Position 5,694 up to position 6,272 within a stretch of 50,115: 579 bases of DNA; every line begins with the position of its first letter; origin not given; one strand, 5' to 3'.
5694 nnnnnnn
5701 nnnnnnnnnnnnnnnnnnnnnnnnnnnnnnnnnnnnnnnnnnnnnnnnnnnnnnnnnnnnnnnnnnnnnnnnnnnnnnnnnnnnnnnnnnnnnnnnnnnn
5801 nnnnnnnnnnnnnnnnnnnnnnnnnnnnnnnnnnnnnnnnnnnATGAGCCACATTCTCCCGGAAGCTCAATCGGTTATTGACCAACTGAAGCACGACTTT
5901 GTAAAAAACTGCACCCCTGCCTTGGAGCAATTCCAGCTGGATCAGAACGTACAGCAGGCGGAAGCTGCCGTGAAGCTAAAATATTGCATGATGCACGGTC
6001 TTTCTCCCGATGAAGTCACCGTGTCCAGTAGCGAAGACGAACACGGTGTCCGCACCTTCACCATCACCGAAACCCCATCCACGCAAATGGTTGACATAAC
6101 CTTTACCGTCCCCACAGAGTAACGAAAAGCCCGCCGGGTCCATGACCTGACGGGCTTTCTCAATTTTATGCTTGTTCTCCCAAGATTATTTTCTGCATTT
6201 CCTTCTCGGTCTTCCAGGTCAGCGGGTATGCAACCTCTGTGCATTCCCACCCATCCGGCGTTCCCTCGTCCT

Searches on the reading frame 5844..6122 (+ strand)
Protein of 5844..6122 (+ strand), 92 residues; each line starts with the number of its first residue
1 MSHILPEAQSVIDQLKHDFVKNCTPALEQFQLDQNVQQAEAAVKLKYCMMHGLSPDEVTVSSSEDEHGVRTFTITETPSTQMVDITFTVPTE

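Call 16: search_protein_families(library=pfam, proteins=[window:5844-6122:+], max_evalue=0.01)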
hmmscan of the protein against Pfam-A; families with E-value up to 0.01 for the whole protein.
window:5844-6122:+ (92 aa): 1 family
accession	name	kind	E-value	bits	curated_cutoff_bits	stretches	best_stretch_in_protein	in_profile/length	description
PF20842.4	Rax2_2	-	0.0016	19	27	1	38-91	43-97/146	Rax2 second domain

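Call 17: search_protein_families(library=phrogs, proteins=[window:5844-6122:+], max_evalue=0.001)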
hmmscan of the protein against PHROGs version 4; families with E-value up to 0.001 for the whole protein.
window:5844-6122:+ (92 aa): 0 families
